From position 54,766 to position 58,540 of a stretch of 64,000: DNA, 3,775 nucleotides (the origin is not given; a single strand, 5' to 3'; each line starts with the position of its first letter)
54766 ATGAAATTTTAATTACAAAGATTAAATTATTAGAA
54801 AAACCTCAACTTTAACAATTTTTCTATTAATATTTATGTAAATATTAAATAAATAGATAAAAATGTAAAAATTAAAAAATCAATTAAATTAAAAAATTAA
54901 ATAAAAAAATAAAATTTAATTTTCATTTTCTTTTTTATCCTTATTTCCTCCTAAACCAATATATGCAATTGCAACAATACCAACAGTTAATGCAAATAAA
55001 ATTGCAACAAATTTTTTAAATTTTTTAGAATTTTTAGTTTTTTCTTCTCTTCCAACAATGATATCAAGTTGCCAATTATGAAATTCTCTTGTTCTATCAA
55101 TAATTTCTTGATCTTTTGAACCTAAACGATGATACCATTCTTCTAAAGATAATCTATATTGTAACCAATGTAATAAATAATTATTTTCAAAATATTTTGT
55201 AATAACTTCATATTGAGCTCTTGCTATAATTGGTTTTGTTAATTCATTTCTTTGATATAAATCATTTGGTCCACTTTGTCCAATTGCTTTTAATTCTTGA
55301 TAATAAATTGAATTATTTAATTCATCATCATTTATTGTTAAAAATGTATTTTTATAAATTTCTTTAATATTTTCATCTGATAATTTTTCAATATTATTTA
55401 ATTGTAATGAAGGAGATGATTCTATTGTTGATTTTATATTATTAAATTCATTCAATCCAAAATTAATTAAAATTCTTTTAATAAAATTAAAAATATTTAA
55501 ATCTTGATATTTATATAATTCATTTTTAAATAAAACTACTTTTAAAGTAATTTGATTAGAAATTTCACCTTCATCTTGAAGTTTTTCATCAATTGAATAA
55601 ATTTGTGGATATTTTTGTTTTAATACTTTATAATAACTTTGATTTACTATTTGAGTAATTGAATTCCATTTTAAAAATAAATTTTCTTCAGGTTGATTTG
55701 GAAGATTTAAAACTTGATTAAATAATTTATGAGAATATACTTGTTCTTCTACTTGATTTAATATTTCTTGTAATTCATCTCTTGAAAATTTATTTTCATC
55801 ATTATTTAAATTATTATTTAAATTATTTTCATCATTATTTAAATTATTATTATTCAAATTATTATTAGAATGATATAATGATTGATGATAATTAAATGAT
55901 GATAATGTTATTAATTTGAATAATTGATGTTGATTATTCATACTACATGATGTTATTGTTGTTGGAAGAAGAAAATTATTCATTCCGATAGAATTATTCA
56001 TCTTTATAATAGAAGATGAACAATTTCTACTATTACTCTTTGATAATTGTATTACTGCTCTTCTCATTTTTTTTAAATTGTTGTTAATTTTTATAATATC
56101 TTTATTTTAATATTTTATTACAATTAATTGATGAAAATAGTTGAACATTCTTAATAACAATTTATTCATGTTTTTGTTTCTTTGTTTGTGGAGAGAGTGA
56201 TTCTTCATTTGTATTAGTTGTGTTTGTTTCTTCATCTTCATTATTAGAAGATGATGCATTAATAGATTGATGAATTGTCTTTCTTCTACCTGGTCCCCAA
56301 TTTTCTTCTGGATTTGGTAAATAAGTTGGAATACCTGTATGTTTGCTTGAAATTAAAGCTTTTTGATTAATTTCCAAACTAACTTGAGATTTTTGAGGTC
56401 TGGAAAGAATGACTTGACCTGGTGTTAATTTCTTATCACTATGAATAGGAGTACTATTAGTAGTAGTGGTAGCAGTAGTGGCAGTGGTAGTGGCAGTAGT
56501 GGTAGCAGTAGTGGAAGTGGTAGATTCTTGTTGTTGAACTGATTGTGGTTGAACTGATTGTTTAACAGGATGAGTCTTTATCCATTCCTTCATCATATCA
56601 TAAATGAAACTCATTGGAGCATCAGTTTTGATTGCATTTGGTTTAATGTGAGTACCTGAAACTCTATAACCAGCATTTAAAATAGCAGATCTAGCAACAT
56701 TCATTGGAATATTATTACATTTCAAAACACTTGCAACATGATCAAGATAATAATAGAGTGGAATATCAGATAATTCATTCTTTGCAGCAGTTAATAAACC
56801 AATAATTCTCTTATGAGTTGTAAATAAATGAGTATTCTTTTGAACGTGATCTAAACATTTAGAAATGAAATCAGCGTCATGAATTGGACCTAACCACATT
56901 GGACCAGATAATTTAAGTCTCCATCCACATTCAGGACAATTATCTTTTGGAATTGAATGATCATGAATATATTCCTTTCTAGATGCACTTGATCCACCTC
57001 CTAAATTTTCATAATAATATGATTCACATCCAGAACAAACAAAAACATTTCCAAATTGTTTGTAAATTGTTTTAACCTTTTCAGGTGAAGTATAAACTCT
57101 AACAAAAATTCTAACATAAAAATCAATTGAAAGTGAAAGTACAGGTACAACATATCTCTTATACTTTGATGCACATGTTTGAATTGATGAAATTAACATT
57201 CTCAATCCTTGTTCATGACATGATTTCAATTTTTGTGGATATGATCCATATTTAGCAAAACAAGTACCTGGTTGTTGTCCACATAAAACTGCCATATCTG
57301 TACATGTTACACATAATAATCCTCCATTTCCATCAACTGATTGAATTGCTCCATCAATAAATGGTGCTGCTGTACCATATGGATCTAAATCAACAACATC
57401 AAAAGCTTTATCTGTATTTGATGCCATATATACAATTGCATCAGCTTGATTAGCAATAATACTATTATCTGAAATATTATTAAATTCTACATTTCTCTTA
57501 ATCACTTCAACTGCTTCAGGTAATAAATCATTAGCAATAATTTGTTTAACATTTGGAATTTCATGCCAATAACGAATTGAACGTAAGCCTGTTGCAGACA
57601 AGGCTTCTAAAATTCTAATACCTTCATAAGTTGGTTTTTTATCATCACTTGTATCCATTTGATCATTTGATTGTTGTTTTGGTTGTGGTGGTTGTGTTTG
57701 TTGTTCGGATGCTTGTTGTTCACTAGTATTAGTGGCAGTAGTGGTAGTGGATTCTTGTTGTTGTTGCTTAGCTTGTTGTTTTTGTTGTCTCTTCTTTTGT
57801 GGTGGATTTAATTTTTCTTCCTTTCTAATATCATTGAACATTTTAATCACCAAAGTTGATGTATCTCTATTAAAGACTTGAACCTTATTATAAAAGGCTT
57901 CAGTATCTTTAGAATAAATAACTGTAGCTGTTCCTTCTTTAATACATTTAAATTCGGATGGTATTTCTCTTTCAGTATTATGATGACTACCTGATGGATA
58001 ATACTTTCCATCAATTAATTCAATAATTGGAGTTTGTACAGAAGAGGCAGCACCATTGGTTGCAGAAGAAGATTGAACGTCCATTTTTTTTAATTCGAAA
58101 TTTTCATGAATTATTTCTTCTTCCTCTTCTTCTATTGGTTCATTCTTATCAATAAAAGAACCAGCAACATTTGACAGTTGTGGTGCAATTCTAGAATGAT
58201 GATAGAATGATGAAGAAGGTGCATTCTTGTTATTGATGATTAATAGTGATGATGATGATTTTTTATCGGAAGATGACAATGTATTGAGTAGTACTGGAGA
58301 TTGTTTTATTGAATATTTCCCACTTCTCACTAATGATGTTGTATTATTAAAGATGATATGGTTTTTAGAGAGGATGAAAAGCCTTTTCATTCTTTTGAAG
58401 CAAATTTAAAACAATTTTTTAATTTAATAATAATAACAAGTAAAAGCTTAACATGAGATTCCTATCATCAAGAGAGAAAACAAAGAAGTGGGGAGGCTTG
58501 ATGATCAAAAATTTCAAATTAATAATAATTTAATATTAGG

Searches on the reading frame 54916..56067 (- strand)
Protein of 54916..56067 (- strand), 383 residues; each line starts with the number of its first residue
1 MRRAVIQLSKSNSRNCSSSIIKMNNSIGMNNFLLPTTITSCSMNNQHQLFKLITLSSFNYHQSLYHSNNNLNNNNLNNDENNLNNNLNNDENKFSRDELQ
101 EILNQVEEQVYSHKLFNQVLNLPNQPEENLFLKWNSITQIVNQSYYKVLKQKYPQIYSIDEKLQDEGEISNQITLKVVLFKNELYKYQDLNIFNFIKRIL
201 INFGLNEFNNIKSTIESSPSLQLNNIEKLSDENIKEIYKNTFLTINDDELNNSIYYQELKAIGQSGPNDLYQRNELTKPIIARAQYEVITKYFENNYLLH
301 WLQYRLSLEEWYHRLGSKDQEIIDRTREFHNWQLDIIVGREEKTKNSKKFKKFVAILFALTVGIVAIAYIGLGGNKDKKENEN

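Call 3: search_protein_families(library=pfam, proteins=[window:54916-56067:-], max_evalue=1)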
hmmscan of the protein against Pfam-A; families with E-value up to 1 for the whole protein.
window:54916-56067:- (383 aa): 0 families

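Call 66: search_solved_structures(query=window:54916-56067:-, max_evalue=1)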
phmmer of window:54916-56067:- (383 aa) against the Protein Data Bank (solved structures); distinct sequences matched with E-value up to 1: 1.
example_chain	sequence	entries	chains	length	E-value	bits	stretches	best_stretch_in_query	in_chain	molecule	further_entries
7duv_A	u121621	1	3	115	0.12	14.4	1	75-166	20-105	SegB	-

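Call 72: find_related_loci(query=window:54916-56064:-, collection=viral_contigs, flank=3000)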
Query window:54916-56064:- (382 aa) in viral_contigs; peptide patterns used: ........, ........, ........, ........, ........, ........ (x = any residue, [..] = any of these).
131 stretches matched a pattern, but none encodes a relative of the query by tblastn (E <= 1e-3).

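Call 73: search_protein_families(library=phrogs, proteins=[window:54916-56064:-], max_evalue=0.01)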
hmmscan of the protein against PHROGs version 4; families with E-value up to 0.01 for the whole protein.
window:54916-56064:- (382 aa): 0 families

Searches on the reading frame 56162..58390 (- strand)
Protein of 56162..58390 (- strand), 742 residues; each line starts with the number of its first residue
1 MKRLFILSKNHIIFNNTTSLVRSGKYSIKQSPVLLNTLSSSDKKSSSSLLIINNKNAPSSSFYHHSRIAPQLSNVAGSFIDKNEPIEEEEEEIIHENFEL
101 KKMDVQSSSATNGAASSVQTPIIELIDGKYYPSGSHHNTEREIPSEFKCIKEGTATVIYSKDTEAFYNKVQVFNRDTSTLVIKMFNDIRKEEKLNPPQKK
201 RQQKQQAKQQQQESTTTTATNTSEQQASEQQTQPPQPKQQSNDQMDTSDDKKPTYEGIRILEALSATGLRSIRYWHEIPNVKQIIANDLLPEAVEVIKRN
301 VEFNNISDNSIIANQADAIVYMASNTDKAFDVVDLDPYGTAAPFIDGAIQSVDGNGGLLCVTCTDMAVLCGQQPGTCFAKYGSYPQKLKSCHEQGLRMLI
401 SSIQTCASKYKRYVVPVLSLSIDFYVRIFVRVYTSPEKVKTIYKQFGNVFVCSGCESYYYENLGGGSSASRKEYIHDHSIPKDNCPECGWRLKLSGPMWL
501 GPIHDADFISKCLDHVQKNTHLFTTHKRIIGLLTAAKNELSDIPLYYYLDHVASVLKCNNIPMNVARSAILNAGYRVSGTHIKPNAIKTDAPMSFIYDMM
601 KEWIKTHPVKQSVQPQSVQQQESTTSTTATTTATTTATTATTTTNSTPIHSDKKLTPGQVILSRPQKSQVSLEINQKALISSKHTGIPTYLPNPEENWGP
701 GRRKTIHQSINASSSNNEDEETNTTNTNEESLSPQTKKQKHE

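Call 59: search_protein_families(library=pfam, proteins=[window:56162-58390:-], max_evalue=0.001)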
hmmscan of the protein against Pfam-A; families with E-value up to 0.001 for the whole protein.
window:56162-58390:- (742 aa): 1 family
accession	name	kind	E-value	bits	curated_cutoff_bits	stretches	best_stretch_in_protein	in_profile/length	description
PF02005.22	TRM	-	5.7e-130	434.3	27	1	154-601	9-376/376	N2,N2-dimethylguanosine tRNA methyltransferase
